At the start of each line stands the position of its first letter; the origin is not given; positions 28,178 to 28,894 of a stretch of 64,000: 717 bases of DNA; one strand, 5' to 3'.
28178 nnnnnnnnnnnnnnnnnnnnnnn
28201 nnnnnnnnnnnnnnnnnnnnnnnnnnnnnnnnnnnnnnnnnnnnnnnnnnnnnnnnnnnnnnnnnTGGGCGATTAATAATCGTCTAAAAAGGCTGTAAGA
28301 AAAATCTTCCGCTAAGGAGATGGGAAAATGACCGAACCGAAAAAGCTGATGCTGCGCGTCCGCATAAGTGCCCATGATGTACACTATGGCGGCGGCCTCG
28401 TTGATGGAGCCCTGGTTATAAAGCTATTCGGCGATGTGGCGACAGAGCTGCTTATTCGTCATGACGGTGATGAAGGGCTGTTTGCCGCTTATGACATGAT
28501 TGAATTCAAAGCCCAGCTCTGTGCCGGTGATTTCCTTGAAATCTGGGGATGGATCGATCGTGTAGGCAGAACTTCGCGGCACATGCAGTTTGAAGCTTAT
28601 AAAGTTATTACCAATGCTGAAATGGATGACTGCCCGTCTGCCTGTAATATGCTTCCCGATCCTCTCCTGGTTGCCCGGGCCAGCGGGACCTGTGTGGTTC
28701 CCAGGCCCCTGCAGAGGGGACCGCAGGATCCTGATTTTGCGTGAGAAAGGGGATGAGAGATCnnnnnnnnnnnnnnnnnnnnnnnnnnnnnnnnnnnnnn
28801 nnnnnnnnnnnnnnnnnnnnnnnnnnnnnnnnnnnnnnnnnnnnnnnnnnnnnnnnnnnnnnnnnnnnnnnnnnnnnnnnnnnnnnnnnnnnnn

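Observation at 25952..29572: Partial lysine-fermentation cluster carrying both the ammonia-lyase and a class-III aminotransferase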

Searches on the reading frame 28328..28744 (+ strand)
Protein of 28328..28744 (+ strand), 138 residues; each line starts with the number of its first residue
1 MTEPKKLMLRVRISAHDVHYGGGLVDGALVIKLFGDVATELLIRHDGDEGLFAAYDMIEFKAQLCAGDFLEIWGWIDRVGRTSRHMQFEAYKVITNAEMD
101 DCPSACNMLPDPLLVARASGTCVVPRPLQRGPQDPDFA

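Call 4: search_protein_families(library=pfam, proteins=[window:28328-28744:+])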
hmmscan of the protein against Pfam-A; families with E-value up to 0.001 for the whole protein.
window:28328-28744:+ (138 aa): 1 family
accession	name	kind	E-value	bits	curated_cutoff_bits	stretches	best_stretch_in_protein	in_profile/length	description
PF03061.28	4HBT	-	9.9e-06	26.2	20.6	1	23-92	2-72/79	Thioesterase superfamily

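Call 5: search_protein_families(library=ncbifam, proteins=[window:28328-28744:+])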
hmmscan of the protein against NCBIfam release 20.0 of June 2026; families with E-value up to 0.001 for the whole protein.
window:28328-28744:+ (138 aa): 2 families
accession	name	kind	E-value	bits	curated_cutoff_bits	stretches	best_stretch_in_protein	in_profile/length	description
NF052388.1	Lys_ferment_KAL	equivalog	9e-51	171.3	160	1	6-125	2-120/120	3-aminobutyryl-CoA ammonia lyase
NF052389.1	Lys_KAL_CLE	exception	6.7e-48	163.5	725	1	6-133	4-132/440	bifunctional 3-aminobutyryl-CoA ammonia lyase/3-keto-5-aminohexanoate cleavage enzyme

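Call 36: search_solved_structures(query=window:28328-28741:+, max_evalue=0.001, show_alignments=1)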
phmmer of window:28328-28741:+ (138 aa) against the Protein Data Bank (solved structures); distinct sequences matched with E-value up to 0.001: 2.
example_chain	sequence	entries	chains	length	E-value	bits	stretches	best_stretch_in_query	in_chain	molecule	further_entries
4mtu_A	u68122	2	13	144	1.5e-27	99.6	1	5-137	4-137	Beta-alanyl-CoA:ammonia lyase 2 | beta-Alanyl-CoA:Ammonia Lyase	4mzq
1vpm_A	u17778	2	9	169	3.4e-05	27.1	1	17-88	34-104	acyl-CoA hydrolase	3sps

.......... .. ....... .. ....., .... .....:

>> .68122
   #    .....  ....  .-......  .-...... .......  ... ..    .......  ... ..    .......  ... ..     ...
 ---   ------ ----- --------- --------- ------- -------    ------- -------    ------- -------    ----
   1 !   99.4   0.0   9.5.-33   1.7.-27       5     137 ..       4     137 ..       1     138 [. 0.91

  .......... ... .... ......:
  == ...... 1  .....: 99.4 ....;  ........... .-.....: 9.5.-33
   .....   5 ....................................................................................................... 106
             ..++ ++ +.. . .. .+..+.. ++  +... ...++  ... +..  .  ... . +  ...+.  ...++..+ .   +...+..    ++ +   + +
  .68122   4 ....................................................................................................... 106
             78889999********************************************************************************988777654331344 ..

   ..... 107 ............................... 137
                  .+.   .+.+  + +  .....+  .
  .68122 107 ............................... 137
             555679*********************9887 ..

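Call 49: find_homologous_proteins(query=window:28328-28741:+)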
Query window:28328-28741:+ (138 aa): 7995 proteins with E <= 0.001 among 8000 candidates; the best 120 are listed.
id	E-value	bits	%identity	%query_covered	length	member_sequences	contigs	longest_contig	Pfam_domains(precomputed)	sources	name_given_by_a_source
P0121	7.9e-85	300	100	95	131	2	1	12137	PF03061.29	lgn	-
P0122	1.3e-83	296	95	100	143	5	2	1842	PF03061.29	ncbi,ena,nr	ncbi:MAG TPA: 3-aminobutyryl-CoA ammonia lyase [Firmicutes bacterium]|nr:3-aminobutyryl-CoA ammonia 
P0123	2.8e-74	266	87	93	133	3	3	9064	PF03061.29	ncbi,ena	-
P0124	5.3e-74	265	85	94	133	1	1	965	-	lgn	-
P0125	9.9e-74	264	87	93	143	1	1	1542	-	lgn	-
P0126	1.1e-73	264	87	93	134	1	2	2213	PF03061.29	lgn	-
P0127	1.2e-73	264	87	93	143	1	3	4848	-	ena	-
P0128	3.1e-73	262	86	93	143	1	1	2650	-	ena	-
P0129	7.6e-73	261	84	93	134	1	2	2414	-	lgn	-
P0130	1.0e-72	261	85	93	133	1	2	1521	-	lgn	-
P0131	1.1e-72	261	85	96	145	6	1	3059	-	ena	-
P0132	2.5e-72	259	86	93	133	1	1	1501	PF03061.29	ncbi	-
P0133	3.7e-72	259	84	96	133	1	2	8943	PF03061.29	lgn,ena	-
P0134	7.9e-72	258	83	96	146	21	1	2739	-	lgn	-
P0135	9.6e-72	258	81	98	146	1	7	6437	-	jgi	jgi:3-aminobutyryl-CoA ammonia-lyase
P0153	3.4e-66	240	81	93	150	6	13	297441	-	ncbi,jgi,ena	jgi:3-aminobutyryl-CoA ammonia-lyase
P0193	5.0e-57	210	74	95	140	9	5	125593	PF03061.29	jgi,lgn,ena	jgi:3-aminobutyryl-CoA ammonia-lyase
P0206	7.9e-55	203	68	94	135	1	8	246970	PF03061.29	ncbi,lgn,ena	-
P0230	3.1e-48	181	64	92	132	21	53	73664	PF03061.29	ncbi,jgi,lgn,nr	ncbi:MAG: 3-aminobutyryl-CoA ammonia-lyase [Thermotogaceae bacterium]|jgi:3-aminobutyryl-CoA ammonia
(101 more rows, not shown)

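Call 50: find_encoding_contigs(protein=P0193, flank=10000, max_places=2)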
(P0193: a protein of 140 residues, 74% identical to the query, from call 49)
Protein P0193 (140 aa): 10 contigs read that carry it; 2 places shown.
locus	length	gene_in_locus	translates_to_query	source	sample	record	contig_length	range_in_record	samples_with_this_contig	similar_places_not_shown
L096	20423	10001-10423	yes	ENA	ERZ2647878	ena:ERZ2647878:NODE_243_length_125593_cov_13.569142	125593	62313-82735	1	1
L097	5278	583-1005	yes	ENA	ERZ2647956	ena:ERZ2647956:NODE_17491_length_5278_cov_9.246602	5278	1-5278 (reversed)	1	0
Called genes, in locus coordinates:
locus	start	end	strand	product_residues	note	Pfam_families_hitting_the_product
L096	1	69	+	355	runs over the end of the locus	PF25608:NAL1_N (weak)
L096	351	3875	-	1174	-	PF01855:POR_N, PF17147:PFOR_II, PF01558:POR, PF10371:EKR, PF00037:Fer4 (weak), PF12838:Fer4_7, PF13237:Fer4_10, PF02775:TPP_enzyme_C, +4 more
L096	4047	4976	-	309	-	-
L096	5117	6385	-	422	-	PF13482:RNase_H_2, PF07719:TPR_2 (faint), PF13176:TPR_7 (faint)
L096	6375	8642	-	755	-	PF00270:DEAD, PF04851:ResIII, PF00271:Helicase_C, PF22982:WHD_HRQ1, PF09369:MZB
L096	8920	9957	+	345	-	PF26370:KDD_N, PF00107:ADH_zinc_N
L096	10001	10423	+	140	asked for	PF03061:4HBT (weak)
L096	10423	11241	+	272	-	PF05853:BKACE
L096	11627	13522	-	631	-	PF01134:GIDA, PF12831:FAD_oxidored (weak), PF21680:GIDA_C_1st, PF13932:SAM_GIDA_C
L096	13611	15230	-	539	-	PF00795:CN_hydrolase, PF02540:NAD_synthase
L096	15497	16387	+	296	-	PF00781:DAGK_cat, PF19279:YegS_C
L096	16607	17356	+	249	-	-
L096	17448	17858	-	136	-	PF02961:SAM_BAF (faint), PF11731:Cdd1 (faint), PF14520:HHH_5 (faint), PF14229:DUF4332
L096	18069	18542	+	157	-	PF06078:DUF937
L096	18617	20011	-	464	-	PF02233:PNTB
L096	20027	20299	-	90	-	PF12769:PNTB_4TM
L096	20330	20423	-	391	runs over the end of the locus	PF05222:AlaDh_PNT_N, PF01262:AlaDh_PNT_C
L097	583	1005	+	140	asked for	PF03061:4HBT (weak)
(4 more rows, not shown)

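Call 51: find_encoding_contigs(protein=P0206, flank=10000, max_places=2)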
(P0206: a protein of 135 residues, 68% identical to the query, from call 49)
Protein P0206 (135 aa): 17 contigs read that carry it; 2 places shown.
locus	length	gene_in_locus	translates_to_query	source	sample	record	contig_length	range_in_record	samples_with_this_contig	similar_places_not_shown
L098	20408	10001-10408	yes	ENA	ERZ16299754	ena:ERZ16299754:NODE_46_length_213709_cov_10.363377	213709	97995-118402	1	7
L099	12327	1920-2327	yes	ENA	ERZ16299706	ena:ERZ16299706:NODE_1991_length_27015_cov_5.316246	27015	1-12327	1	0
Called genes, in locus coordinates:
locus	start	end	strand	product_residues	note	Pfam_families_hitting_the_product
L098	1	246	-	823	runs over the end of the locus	PF01266:DAO (faint), PF07992:Pyr_redox_2, PF00070:Pyr_redox, PF02852:Pyr_redox_dim, PF00581:Rhodanese, PF01206:TusA, PF13686:DrsE_2, PF02635:DsrE, +2 more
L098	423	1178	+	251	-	PF01790:LGT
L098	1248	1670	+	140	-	PF01641:SelR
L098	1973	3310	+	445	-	PF01053:Cys_Met_Meta_PP, PF00155:Aminotran_1_2 (weak), PF01041:DegT_DnrJ_EryC1, PF00266:Aminotran_5 (faint)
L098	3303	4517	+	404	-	PF00561:Abhydrolase_1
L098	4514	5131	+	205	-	PF07021:MetW, PF13489:Methyltransf_23, PF13847:Methyltransf_31, PF08241:Methyltransf_11, PF13649:Methyltransf_25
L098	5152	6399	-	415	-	PF13482:RNase_H_2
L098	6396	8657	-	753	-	PF00270:DEAD, PF04851:ResIII, PF00271:Helicase_C, PF22982:WHD_HRQ1, PF09369:MZB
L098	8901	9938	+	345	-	PF26370:KDD_N, PF00107:ADH_zinc_N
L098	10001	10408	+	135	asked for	PF03061:4HBT (weak)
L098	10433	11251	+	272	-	PF05853:BKACE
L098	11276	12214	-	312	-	PF04055:Radical_SAM, PF16199:Radical_SAM_C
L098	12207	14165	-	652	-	PF07992:Pyr_redox_2 (weak), PF01134:GIDA, PF12831:FAD_oxidored (weak), PF21680:GIDA_C_1st, PF13932:SAM_GIDA_C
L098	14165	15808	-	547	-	PF00795:CN_hydrolase, PF02540:NAD_synthase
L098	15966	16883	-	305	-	PF01545:Cation_efflux, PF16916:ZT_dimer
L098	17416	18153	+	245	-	PF00528:BPD_transp_1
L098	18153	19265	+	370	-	PF00005:ABC_tran, PF13304:AAA_21 (faint), PF00571:CBS (weak)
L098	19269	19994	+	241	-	PF00528:BPD_transp_1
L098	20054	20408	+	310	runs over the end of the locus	PF04069:OpuAC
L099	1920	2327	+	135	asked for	PF03061:4HBT (weak)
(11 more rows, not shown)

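Call 52: find_encoding_contigs(protein=P0230, flank=10000, max_places=2)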
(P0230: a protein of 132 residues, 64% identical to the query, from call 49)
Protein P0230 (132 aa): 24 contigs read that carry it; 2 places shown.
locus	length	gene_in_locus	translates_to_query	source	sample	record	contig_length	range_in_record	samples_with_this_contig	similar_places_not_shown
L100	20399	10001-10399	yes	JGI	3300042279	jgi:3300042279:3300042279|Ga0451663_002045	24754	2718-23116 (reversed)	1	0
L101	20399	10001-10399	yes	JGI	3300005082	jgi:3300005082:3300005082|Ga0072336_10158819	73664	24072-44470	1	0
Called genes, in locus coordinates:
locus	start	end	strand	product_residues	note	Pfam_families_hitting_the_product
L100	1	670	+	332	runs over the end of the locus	PF01087:GalP_UDP_transf, PF16268:DUF4921, PF16285:DUF4931_N (weak), PF02744:GalP_UDP_tr_C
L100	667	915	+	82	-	PF04025:RemA-like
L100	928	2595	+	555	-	PF13432:TPR_16 (faint), PF21033:RMD1-3 (faint), PF24575:TPR_Slam (weak), PF00515:TPR_1 (faint), PF07719:TPR_2 (faint), PF13176:TPR_7 (faint), PF13181:TPR_8 (faint), PF25063:ARM_TT21_C (weak), +6 more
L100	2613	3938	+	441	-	PF07690:MFS_1, PF13347:MFS_2, PF00083:Sugar_tr (faint), PF03209:PUCC (weak), PF07690:MFS_1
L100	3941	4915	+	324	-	PF01699:Na_Ca_ex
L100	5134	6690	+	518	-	PF00990:GGDEF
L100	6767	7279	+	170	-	PF00156:Pribosyltran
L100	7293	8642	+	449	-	PF00342:PGI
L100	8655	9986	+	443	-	PF01018:GTP1_OBG, PF03193:RsgA_GTPase (faint), PF01926:MMR_HSR1, PF02421:FeoB_N, PF09269:DUF1967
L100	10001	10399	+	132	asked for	PF03061:4HBT (weak)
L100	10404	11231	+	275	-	PF05853:BKACE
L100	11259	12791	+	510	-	PF00117:GATase, PF07722:Peptidase_C26, PF02540:NAD_synthase (weak), PF00958:GMP_synt_C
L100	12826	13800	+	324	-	PF01695:IstB_IS21 (weak), PF02562:PhoH, PF13245:AAA_19 (weak), PF13604:AAA_30 (weak)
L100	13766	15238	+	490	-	PF07698:7TM-7TMR_HD, PF01966:HD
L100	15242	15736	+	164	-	PF02130:YbeY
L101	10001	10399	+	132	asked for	PF03061:4HBT (weak)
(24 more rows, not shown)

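Call 65: find_encoding_contigs(protein=P0121, flank=10000, max_places=2)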
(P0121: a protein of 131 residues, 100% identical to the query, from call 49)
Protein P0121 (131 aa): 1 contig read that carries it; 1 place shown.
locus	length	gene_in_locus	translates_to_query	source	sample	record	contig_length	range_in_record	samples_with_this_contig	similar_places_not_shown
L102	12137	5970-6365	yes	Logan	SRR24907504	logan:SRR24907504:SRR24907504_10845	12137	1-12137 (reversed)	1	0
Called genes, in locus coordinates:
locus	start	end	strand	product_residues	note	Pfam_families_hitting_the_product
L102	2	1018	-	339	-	?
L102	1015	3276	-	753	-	PF00270:DEAD, PF04851:ResIII, PF00271:Helicase_C, PF22982:WHD_HRQ1, PF09369:MZB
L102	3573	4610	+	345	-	PF26370:KDD_N, PF00107:ADH_zinc_N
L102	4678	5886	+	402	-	PF00202:Aminotran_3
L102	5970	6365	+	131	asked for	PF03061:4HBT (weak)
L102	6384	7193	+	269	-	PF05853:BKACE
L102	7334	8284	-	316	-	PF04055:Radical_SAM, PF16199:Radical_SAM_C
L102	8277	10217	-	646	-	PF01134:GIDA, PF07992:Pyr_redox_2 (weak), PF12831:FAD_oxidored (weak), PF21680:GIDA_C_1st, PF13932:SAM_GIDA_C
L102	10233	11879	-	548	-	PF00795:CN_hydrolase, PF02540:NAD_synthase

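Call 72: find_encoding_contigs(protein=P0153, flank=10000, max_places=3)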
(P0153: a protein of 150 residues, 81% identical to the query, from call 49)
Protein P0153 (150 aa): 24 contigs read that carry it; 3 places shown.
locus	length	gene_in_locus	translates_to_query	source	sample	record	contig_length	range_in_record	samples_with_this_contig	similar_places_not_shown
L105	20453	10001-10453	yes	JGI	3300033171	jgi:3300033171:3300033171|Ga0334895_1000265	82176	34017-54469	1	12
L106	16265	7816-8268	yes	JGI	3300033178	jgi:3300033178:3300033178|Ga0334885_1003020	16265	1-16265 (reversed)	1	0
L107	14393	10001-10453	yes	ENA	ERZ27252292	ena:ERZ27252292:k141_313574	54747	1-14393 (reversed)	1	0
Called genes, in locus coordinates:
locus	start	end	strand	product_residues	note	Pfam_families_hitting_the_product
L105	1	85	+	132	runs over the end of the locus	PF01325:Fe_dep_repress, PF12802:MarR_2 (weak), PF02742:Fe_dep_repr_C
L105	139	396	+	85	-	PF04023:FeoA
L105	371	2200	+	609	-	PF01926:MMR_HSR1, PF02421:FeoB_N, PF07670:Gate, PF07664:FeoB_C, PF07670:Gate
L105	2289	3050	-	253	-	PF00977:His_biosynth, PF01207:Dus (faint)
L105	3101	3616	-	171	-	PF00583:Acetyltransf_1, PF13673:Acetyltransf_10 (weak), PF13508:Acetyltransf_7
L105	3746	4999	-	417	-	PF13482:RNase_H_2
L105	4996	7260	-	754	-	PF00270:DEAD, PF04851:ResIII, PF00271:Helicase_C, PF22982:WHD_HRQ1, PF09369:MZB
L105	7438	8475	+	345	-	PF26370:KDD_N, PF00107:ADH_zinc_N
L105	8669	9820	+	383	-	PF03435:Sacchrp_dh_NADP, PF08659:KR (weak), PF13460:NAD_binding_10 (weak), PF16653:Sacchrp_dh_C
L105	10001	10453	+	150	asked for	-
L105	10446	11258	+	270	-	PF05853:BKACE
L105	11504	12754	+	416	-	PF00202:Aminotran_3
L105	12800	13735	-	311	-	PF04055:Radical_SAM, PF16199:Radical_SAM_C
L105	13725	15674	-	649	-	PF01134:GIDA, PF07992:Pyr_redox_2 (weak), PF12831:FAD_oxidored (weak), PF21680:GIDA_C_1st, PF13932:SAM_GIDA_C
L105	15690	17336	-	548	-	PF00795:CN_hydrolase, PF02540:NAD_synthase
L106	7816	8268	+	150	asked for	-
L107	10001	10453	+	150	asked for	-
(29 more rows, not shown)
